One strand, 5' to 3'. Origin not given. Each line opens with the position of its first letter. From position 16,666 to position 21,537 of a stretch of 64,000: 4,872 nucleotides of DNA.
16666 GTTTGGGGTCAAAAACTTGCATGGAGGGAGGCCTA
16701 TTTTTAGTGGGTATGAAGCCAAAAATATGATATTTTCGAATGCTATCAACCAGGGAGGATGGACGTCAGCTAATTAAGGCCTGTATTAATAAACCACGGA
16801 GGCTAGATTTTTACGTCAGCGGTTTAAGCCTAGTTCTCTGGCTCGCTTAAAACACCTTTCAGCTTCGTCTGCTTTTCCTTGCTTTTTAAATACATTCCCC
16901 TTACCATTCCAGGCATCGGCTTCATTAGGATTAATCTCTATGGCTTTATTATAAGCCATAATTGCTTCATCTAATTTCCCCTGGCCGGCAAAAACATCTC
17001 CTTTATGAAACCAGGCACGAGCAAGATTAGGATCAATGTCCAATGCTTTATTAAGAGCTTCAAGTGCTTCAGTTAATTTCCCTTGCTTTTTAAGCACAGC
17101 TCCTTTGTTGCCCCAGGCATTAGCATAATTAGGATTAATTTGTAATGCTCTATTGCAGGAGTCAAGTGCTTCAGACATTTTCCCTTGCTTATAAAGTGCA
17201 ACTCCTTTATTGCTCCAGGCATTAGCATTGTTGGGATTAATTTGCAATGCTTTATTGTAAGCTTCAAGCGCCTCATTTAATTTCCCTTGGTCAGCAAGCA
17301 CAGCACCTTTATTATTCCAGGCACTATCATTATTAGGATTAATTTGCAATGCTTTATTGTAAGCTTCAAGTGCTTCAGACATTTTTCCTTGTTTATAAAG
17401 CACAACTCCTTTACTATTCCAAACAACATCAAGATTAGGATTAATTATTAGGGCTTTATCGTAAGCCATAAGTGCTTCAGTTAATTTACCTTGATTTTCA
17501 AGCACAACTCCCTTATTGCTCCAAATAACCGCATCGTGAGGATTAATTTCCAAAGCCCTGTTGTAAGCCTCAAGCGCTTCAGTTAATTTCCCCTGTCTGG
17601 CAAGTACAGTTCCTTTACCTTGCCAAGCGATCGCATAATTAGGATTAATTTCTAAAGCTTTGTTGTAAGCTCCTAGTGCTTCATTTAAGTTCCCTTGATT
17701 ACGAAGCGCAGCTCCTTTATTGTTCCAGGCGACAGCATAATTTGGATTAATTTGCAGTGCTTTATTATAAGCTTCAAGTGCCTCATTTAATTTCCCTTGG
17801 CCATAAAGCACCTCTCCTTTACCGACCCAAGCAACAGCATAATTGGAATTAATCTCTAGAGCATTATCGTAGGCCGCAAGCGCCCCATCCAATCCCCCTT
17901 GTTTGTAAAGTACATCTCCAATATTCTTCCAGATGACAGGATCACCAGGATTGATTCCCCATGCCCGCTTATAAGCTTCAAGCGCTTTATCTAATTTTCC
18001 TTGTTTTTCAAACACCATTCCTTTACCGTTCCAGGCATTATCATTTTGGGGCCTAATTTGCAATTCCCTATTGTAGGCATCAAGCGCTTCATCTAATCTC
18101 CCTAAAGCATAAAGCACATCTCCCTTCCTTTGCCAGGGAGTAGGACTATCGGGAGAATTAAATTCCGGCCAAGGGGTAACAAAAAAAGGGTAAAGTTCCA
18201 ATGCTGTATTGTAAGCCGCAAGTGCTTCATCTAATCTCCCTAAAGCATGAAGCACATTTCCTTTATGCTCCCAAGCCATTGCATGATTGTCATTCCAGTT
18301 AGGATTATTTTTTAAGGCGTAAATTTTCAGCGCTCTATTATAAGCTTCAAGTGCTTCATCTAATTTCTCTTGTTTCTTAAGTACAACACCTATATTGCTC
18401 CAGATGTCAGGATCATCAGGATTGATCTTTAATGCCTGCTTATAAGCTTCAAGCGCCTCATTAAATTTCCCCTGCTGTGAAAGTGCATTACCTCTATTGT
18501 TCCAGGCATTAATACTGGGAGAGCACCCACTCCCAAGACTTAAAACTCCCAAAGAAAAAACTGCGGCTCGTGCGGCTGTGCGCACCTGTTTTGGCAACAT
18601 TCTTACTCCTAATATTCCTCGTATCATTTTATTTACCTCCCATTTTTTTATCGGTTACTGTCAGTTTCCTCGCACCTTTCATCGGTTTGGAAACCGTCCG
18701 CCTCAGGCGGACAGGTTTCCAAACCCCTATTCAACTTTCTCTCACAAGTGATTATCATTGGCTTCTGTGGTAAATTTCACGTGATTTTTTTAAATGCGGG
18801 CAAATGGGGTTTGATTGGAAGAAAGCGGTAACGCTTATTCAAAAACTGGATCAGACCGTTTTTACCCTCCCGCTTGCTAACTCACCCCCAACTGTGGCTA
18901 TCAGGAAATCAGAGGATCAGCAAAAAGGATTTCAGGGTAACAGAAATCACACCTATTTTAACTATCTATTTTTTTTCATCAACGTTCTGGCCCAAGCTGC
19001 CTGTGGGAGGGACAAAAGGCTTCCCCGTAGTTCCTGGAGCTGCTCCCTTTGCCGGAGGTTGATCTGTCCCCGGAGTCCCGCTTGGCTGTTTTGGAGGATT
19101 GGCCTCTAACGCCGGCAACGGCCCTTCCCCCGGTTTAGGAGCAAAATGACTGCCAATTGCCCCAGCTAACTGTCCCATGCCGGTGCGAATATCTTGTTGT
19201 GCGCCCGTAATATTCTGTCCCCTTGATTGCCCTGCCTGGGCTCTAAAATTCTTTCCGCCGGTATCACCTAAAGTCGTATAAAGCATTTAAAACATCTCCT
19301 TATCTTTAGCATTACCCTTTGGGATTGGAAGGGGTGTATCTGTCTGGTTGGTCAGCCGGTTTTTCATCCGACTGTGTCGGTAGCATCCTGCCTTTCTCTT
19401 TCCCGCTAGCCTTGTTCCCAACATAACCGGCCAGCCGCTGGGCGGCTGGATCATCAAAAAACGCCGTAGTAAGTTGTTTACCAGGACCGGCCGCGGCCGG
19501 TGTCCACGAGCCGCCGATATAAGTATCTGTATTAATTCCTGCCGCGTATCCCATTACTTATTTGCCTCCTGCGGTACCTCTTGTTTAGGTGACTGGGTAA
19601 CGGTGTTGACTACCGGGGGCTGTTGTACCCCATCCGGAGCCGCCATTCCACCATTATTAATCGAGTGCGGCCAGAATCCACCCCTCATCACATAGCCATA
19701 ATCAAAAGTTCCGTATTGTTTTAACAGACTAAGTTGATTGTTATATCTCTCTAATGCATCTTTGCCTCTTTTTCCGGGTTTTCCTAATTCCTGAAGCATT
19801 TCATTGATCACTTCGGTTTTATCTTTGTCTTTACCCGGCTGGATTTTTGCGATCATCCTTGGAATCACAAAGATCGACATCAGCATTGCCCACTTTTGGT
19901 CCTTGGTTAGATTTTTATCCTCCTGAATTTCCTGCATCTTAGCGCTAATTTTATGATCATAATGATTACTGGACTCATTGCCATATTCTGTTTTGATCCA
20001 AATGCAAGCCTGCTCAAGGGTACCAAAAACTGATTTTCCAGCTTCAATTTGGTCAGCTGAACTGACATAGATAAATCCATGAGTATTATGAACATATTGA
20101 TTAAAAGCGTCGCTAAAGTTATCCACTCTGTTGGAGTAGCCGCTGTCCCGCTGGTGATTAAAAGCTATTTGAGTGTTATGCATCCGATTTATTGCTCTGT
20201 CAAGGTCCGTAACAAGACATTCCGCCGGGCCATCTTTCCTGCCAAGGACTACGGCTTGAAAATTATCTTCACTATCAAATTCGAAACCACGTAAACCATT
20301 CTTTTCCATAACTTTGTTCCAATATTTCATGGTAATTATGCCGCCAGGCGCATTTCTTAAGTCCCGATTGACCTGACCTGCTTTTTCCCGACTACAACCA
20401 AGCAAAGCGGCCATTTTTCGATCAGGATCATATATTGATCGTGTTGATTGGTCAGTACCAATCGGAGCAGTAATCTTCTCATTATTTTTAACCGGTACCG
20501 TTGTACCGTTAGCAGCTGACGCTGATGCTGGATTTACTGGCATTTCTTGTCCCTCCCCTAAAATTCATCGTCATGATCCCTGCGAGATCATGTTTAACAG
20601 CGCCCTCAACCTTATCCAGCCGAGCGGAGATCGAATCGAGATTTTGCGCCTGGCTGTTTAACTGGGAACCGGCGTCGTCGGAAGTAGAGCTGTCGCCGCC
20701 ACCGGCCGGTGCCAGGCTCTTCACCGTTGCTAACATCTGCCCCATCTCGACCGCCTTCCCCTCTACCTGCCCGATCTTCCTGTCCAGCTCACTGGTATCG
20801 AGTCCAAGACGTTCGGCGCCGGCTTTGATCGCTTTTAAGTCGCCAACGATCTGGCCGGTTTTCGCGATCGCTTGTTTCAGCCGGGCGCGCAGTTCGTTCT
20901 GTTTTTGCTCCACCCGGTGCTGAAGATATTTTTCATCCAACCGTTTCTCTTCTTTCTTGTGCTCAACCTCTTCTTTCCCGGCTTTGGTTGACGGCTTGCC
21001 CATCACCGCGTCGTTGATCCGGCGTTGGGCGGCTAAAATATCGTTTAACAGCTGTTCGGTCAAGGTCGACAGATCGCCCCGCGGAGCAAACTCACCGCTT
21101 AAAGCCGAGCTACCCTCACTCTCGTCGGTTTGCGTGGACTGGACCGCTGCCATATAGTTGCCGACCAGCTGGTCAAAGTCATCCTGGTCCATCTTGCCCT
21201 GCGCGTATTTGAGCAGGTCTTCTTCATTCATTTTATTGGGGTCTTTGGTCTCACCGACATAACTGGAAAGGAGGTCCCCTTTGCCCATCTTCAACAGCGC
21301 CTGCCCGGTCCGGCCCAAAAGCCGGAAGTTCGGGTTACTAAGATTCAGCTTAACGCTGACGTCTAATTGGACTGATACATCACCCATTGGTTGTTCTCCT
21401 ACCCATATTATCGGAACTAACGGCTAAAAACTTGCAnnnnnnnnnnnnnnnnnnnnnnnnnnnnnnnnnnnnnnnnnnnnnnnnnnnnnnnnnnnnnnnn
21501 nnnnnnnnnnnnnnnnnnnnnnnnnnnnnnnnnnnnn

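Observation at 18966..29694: Eleven-kb, 14-gene block of entirely uncharacterised proteins (OMP, small paralogous subunits, coiled-coil proteins, GT2-TPR): a candidate novel surface or assembly system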

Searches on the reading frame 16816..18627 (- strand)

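Call 5: search_protein_families(library=pfam, max_evalue=1, proteins=[window:16816-18627:-])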
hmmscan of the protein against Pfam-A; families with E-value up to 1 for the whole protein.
window:16816-18627:- (603 aa): 63 families (the best 25 are shown)
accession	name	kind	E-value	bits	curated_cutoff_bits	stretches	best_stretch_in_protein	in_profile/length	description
PF00515.34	TPR_1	-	8e-164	526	27.8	16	40-72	2-34/34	Tetratricopeptide repeat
PF07719.23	TPR_2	-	1.7e-130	415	27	16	40-72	2-34/34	Tetratricopeptide repeat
PF13414.12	TPR_11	-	2e-130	424.7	26.8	15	46-86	1-41/42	TPR repeat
PF13181.12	TPR_8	-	2.9e-98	314.2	25.7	15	40-72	2-34/34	Tetratricopeptide repeat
PF13431.12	TPR_17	-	1.9e-96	308.8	24.4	14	286-318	1-33/34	Tetratricopeptide repeat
PF13432.12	TPR_16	-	3.2e-88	290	32.7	11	45-103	3-61/65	Tetratricopeptide repeat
PF13424.12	TPR_12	-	1e-85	282.4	30.1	12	75-146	5-75/77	Tetratricopeptide repeat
PF13428.12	TPR_14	-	3.9e-76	243.9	23.5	13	40-78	2-40/44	Tetratricopeptide repeat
PF14559.12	TPR_19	-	2.7e-65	217.1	25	10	444-505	1-62/68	Tetratricopeptide repeat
PF13371.12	TPR_9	-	1.6e-49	166.2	35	11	482-535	9-62/73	Tetratricopeptide repeat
PF09976.15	TPR_21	-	2.9e-36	125.5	25.5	8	510-565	121-175/193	Tetratricopeptide repeat-like domain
PF23914.1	TPR_CcmH_CycH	-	1.3e-35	123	42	9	397-497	47-150/158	Cytochrome c-type biogenesis protein H TPR domain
PF13374.12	TPR_10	-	3.3e-35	119.5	27.5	4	43-68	6-31/42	Tetratricopeptide repeat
PF13174.12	TPR_6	-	1.8e-34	116.5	26.3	3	538-568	2-32/33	Tetratricopeptide repeat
PF01239.28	PPTA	-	3.6e-34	114.7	29.5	7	450-479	1-30/32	Protein prenyltransferase alpha subunit repeat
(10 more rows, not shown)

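Call 66: search_protein_families(library=ncbifam, max_evalue=0.01, proteins=[window:16816-18627:-])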
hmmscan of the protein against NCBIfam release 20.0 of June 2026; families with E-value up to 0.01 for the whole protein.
window:16816-18627:- (603 aa): 48 families (the best 25 are shown)
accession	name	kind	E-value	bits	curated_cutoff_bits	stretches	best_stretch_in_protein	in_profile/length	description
NF040959.1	MamA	equivalog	9.2e-78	260.4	200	6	475-599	78-202/204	magnetosome protein MamA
TIGR02521.1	type_IV_pilW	equivalog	1.5e-63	214.5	154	6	378-504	43-171/234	type IV pilus biogenesis/stability protein PilW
NF033762.1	social_mot_Tgl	equivalog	3.8e-58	196.8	225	4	366-555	31-223/252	social motility TPR repeat lipoprotein Tgl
TIGR02917.1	PEP_TPR_lipo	equivalog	8.3e-54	182.8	312.2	4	339-598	132-391/899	XrtA/PEP-CTERM system TPR-repeat protein PrsT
NF008391.2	PRK11189.1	equivalog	7.8e-45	153.6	250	6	423-490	88-155/297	lipoprotein NlpI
NF002725.1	PRK02603.1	equivalog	5.2e-44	150.3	143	7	46-146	42-143/173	photosystem I assembly protein Ycf3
TIGR02552.1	LcrH_SycD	equivalog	6.8e-44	148.9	104.8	7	409-498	27-116/136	SycD/LcrH family type III secretion system chaperone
NF033920.0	C39_PA2778_fam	equivalog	1.2e-43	149.4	150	7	242-329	168-255/255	PA2778 family cysteine peptidase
TIGR00990.1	3a0801s09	subfamily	1.9e-34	119.3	757.25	3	281-522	311-562/615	mitochondrial import receptor subunit TOM70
NF033758.1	gliding_GltE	equivalog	2.8e-33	115.5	225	5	221-358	213-351/411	adventurous gliding motility TPR repeat lipoprotein GltE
TIGR03939.1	PGA_TPR_OMP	equivalog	4.4e-32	111.2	366.65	4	274-402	63-190/800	poly-beta-1,6 N-acetyl-D-glucosamine export porin PgaA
NF047507.1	TPR_BatC_Lepto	exception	1.5e-30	106.3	175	6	474-572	30-132/214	TPR repeat-containing protein BatC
NF053607.1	CHU_0125_OmpA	equivalog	2.8e-27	95.5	620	4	508-602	25-119/639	CHU_0125 family OmpA-like outer membrane integrity protein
NF047371.1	FlcA_CTERM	equivalog_domain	2e-23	82.8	300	5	379-462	452-535/646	periplasmic flagellar collar protein FlcA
NF052415.1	T3SS_chap_SctY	equivalog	7.8e-23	81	70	2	447-529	19-104/106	type III secretion apparatus assembly chaperone SctY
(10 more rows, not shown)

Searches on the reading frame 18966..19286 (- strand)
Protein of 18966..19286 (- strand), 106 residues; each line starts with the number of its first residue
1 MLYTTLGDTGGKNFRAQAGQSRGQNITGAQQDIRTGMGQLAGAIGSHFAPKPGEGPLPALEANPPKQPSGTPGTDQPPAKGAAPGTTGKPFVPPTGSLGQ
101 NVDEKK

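Call 5: search_protein_families(library=pfam, max_evalue=1, proteins=[window:18966-19286:-])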
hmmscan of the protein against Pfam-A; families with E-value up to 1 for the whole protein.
window:18966-19286:- (106 aa): 1 family
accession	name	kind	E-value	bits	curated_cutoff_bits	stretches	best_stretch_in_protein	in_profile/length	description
PF04625.18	DEC-1_N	-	0.32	10.4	29.2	1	31-88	101-148/403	DEC-1 protein, N-terminal region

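Call 66: search_protein_families(library=ncbifam, max_evalue=0.01, proteins=[window:18966-19286:-])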
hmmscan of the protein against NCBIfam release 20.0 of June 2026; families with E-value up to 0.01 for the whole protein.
window:18966-19286:- (106 aa): 0 families

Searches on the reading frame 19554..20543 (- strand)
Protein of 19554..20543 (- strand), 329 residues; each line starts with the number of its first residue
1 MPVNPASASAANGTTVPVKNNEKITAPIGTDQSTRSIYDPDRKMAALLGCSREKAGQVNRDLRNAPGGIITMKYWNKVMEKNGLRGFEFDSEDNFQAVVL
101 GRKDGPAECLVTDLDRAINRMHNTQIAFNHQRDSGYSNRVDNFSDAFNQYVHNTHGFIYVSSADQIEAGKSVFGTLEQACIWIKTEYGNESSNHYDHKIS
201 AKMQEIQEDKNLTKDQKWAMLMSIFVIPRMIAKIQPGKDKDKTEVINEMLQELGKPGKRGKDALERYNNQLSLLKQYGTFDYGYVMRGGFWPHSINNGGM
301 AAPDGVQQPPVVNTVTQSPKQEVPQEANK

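Call 5: search_protein_families(library=pfam, max_evalue=1, proteins=[window:19554-20543:-])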
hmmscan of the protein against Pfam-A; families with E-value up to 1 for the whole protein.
window:19554-20543:- (329 aa): 0 families

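Call 24: search_protein_families(library=phrogs, max_evalue=0.1, proteins=[window:19554-20543:-])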
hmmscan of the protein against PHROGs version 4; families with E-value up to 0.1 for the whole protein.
window:19554-20543:- (329 aa): 0 families

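Call 25: search_protein_families(library=ncbifam, max_evalue=0.1, proteins=[window:19554-20543:-])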
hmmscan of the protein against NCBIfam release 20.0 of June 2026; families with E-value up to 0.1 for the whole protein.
window:19554-20543:- (329 aa): 1 family
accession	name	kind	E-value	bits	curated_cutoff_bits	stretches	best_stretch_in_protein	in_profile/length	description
NF050800.1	HP0895_fam_antitoxin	equivalog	0.035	14.1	200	0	110-147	20-57/116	type II toxin-antitoxin system HP0895 family antitoxin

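Call 121: search_protein_families(library=padloc, max_evalue=0.01, proteins=[window:19554-20543:-])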
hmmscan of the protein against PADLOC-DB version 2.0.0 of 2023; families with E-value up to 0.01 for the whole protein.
window:19554-20543:- (329 aa): 0 families

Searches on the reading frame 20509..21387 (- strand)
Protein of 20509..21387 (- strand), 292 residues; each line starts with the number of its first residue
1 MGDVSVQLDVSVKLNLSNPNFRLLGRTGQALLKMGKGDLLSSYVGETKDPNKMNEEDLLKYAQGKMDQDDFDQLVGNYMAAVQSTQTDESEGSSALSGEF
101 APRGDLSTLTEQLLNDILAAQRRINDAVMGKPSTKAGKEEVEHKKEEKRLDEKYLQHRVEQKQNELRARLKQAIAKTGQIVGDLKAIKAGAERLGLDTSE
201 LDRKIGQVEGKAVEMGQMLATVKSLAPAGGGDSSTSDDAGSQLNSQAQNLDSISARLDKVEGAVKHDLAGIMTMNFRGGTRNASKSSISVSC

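Call 5: search_protein_families(library=pfam, max_evalue=1, proteins=[window:20509-21387:-])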
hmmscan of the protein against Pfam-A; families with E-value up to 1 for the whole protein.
window:20509-21387:- (292 aa): 3 families
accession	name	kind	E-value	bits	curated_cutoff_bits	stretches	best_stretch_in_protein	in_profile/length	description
PF20667.3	Sec10_N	-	0.0034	17.9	27.4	1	153-223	16-83/118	Exocyst complex component Sec10, N-terminal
PF20651.3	EXOC6_Sec15_N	-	0.05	14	27.2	1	155-224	2-71/170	Exocyst complex component EXOC6/Sec15, N-terminal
PF16528.11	Exo84_C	-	0.071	13.4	32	1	116-182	11-78/205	Exocyst component 84 C-terminal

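Call 24: search_protein_families(library=phrogs, max_evalue=0.1, proteins=[window:20509-21387:-])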
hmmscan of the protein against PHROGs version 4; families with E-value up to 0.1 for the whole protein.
window:20509-21387:- (292 aa): 0 families

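Call 25: search_protein_families(library=ncbifam, max_evalue=0.1, proteins=[window:20509-21387:-])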
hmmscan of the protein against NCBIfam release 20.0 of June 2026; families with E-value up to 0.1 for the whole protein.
window:20509-21387:- (292 aa): 0 families

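Call 121: search_protein_families(library=padloc, max_evalue=0.01, proteins=[window:20509-21387:-])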
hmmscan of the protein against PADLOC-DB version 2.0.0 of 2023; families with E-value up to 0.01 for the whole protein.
window:20509-21387:- (292 aa): 0 families
